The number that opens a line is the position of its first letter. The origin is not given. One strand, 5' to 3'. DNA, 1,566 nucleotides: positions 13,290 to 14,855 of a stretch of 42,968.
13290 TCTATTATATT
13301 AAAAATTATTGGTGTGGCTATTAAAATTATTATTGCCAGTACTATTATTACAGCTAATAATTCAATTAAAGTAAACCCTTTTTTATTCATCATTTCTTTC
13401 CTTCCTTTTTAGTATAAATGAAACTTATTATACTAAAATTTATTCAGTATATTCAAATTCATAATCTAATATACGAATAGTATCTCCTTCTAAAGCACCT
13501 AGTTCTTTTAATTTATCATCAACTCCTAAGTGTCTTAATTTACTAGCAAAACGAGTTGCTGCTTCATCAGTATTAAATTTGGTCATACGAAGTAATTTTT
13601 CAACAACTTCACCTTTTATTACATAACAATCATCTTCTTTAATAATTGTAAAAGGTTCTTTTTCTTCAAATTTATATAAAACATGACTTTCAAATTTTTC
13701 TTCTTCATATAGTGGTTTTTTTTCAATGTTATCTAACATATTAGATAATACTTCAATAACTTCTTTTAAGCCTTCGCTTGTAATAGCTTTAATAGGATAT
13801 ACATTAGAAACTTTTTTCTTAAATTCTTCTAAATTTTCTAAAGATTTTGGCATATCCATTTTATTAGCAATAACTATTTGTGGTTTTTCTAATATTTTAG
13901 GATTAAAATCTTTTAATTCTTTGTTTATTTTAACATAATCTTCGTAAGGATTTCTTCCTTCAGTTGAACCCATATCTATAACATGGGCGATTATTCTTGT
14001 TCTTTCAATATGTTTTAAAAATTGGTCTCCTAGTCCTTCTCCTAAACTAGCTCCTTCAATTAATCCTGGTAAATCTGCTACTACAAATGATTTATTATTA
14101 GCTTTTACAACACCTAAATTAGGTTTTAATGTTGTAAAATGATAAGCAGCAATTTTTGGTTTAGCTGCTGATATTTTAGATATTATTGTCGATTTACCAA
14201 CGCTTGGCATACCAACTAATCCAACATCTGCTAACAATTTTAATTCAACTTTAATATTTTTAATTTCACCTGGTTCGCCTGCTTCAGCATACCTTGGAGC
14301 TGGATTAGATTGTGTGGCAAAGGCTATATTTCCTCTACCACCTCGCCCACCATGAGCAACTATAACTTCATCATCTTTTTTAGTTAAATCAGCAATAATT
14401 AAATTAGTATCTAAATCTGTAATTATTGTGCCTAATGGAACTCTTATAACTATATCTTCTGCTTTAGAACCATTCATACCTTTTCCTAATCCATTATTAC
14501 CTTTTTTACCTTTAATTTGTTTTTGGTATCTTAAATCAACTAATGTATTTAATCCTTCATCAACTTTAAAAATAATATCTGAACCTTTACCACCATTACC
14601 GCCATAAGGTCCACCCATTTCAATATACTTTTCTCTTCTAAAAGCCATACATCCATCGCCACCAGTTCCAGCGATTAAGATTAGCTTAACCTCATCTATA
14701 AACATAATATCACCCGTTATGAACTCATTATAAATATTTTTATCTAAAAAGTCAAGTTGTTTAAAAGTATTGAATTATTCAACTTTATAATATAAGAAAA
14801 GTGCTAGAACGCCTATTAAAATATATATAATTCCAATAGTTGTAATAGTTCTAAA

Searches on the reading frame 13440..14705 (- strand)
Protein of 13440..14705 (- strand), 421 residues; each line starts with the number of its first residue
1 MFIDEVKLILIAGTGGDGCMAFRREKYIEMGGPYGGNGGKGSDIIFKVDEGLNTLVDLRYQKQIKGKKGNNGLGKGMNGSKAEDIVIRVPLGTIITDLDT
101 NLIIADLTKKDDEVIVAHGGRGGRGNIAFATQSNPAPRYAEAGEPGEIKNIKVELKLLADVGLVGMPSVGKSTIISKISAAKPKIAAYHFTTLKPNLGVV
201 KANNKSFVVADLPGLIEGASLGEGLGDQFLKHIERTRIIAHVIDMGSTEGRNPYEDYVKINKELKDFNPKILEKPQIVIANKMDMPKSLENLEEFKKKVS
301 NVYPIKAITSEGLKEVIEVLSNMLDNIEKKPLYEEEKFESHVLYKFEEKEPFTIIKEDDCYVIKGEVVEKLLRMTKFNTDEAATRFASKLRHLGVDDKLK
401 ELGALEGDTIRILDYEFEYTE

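Call 62: search_protein_families(library=ncbifam, proteins=[window:13440-14705:-], max_evalue=1e-10)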
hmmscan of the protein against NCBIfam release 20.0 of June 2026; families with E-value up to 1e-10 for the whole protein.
window:13440-14705:- (421 aa): 11 families
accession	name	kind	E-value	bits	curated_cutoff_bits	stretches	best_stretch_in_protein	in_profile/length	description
NF008955.0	PRK12297.1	equivalog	2.5e-174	580.2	406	1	1-420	2-428/429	GTPase ObgE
TIGR02729.1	Obg_CgtA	equivalog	8.5e-130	432.6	280.25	1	2-324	1-328/329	Obg family GTPase CgtA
NF008954.1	PRK12296.1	equivalog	4.4e-126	421.1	377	1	2-419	4-436/470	GTPase ObgE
NF008956.1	PRK12299.1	equivalog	2.5e-123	411.2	300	1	1-324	1-325/327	GTPase ObgE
TIGR03595.1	Obg_CgtA_exten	equivalog_domain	2.2e-23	81.8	37.65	1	352-419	1-69/70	Obg family GTPase CgtA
NF007171.0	PRK09602.1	subfamily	7.2e-22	77.8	387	0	209-267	77-145/397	YchF-related putative GTPase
NF000908.1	PRK00089.1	equivalog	8.8e-16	58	237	1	161-338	6-179/291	GTPase Era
TIGR00092.1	TIGR00092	equivalog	2.9e-15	56.3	279.2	0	206-244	68-106/368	redox-regulated ATPase YchF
TIGR00231.1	small_GTP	domain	4.4e-13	49.3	42.5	1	160-319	5-161/164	GTP-binding protein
TIGR03594.1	GTPase_EngA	equivalog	3.5e-11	42.8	306.7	1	161-334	3-170/432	ribosome biogenesis GTPase Der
TIGR03156.1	GTP_HflX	equivalog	4.5e-11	42.2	216.75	1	159-323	190-350/351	GTPase HflX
